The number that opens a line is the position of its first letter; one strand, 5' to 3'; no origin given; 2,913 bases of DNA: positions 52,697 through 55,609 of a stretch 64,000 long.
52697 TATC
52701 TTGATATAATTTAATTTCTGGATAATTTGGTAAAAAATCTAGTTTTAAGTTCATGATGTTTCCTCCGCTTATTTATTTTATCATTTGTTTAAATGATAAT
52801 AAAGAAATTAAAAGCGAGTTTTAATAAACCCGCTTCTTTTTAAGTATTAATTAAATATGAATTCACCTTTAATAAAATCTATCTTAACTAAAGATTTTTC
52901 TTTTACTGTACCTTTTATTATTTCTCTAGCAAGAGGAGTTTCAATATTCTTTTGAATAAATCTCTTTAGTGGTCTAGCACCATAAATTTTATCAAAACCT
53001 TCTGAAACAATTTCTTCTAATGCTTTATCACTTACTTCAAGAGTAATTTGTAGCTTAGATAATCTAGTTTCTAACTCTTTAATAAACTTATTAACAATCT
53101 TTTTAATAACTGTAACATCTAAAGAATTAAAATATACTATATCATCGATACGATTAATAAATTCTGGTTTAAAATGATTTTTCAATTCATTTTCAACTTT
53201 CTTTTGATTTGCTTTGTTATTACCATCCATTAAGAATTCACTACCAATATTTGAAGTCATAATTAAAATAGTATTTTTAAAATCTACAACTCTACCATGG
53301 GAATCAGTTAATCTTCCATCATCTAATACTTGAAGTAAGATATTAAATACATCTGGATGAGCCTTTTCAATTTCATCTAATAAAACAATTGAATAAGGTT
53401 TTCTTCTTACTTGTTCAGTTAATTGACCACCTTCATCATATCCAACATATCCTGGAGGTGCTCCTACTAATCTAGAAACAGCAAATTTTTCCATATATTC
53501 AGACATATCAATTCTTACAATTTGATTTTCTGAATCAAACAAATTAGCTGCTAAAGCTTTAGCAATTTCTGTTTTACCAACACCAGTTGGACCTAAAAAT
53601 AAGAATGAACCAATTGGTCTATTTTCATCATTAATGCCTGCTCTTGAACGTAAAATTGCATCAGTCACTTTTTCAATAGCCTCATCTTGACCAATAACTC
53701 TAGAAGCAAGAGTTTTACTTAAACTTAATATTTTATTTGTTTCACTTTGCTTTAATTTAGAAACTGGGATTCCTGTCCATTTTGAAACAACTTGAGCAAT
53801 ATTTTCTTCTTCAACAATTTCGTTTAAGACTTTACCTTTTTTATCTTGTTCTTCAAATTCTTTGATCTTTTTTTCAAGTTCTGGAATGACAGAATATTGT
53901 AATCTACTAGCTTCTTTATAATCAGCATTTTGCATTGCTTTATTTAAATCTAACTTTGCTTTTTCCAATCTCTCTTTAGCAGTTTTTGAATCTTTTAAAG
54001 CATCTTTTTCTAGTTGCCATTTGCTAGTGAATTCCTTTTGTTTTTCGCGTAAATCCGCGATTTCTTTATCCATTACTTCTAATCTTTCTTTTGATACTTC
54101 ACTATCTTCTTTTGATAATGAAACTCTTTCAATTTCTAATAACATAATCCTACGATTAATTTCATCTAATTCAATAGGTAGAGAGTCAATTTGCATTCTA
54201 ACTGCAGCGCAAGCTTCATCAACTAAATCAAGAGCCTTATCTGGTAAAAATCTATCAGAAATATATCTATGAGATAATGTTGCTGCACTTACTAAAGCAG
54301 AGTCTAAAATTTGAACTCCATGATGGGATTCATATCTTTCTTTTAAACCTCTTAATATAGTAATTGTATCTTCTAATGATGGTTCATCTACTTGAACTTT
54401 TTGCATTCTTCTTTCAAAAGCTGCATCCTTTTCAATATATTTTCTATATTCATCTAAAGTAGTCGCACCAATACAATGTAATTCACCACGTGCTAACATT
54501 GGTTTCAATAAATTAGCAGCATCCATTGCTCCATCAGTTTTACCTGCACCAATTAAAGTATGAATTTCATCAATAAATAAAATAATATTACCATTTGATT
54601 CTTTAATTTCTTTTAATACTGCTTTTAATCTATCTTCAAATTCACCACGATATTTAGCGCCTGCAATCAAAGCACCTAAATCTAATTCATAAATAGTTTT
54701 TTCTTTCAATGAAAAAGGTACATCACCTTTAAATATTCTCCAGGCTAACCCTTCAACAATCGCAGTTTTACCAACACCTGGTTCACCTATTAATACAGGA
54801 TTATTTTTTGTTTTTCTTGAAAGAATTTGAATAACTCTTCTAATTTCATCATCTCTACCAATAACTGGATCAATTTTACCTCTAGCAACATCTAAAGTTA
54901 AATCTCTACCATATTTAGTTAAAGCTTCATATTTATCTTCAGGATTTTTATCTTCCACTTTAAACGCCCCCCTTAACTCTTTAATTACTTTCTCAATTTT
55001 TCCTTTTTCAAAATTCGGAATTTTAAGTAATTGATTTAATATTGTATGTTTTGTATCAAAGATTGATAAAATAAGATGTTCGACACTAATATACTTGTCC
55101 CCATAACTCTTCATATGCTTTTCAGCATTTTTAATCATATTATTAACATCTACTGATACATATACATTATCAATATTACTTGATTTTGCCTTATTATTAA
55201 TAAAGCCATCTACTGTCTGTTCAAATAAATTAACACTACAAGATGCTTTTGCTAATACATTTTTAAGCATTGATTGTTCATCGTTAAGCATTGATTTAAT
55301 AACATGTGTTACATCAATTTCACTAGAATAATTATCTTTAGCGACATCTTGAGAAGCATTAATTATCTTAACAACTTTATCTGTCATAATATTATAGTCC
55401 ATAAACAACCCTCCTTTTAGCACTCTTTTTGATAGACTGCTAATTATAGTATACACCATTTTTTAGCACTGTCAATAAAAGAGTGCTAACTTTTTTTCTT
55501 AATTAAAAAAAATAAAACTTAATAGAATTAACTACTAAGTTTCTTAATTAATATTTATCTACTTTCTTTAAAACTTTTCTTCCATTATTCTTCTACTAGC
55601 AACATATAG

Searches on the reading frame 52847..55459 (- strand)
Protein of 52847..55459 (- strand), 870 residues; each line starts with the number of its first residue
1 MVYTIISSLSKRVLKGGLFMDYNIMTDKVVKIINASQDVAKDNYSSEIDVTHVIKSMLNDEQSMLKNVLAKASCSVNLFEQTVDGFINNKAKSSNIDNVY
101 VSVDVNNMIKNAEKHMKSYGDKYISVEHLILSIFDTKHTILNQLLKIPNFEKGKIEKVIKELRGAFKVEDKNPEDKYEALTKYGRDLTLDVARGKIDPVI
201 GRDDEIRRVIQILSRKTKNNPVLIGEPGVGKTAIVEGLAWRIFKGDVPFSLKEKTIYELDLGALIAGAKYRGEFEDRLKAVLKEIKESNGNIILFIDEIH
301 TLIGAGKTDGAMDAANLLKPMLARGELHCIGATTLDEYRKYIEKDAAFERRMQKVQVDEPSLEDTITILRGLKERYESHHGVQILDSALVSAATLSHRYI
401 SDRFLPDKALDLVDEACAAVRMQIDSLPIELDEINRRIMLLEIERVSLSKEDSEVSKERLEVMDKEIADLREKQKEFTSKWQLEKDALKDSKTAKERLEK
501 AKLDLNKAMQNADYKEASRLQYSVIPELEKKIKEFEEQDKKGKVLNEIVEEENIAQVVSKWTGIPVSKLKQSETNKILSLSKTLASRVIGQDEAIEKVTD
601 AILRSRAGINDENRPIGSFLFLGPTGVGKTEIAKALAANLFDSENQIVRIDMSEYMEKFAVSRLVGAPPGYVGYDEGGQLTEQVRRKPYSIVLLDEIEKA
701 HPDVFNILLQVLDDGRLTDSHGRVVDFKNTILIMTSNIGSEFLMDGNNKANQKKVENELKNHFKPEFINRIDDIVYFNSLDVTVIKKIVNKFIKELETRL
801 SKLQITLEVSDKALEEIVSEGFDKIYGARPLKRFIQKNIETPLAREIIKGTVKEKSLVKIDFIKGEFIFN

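Call 31: search_protein_families(library=pfam, proteins=[window:52847-55459:-], max_evalue=0.0001)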
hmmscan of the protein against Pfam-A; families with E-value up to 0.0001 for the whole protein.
window:52847-55459:- (870 aa): 17 families
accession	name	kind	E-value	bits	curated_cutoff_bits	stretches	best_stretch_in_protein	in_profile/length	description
PF07724.20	AAA_2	-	5.7e-73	244.8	27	1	614-774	1-166/166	AAA domain (Cdc48 subfamily)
PF17871.7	AAA_lid_9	-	3.2e-33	114.2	22.8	1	361-461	1-101/104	AAA lid domain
PF00004.35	AAA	-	1e-26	94.3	21.2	2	222-335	2-110/131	ATPase family associated with various cellular activities (AAA)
PF10431.15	ClpB_D2-small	-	1.4e-25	89.6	21.9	1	780-860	1-81/81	C-terminal, D2-small domain, of ClpB protein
PF07728.20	AAA_5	-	1.7e-18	67.4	22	1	619-740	2-125/139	AAA domain (dynein-related subfamily)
PF02861.25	Clp_N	-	7e-12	45.8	20.7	1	112-164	1-53/53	Clp amino terminal domain, pathogenicity island component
PF13191.12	AAA_16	-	1.4e-11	45.6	32.6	1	199-239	2-45/167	AAA ATPase domain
PF00158.32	Sigma54_activat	-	1.3e-10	41.6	20.2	1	617-718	23-123/168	Sigma-54 interaction domain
PF13401.12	AAA_22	-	3.8e-10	40.6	27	0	216-318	3-104/130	AAA domain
PF13173.12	AAA_14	-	2.1e-07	31.5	27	0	620-715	6-88/129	AAA domain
PF01695.23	IstB_IS21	-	1.5e-06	28.3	24.1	0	619-639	95-115/238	IstB-like ATP binding protein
PF05621.17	TniB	-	1.7e-06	28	22.4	0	241-358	71-185/189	Bacterial TniB protein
PF20720.3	nSTAND3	-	3.6e-06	27.2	27.2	0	620-658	21-59/155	Novel STAND NTPase 3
PF13238.12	AAA_18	-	4.3e-06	27.7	29.4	0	622-649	4-33/128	AAA domain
PF05496.18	RuvB_N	-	6e-06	26.6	27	0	588-640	9-57/159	Holliday junction DNA helicase RuvB P-loop domain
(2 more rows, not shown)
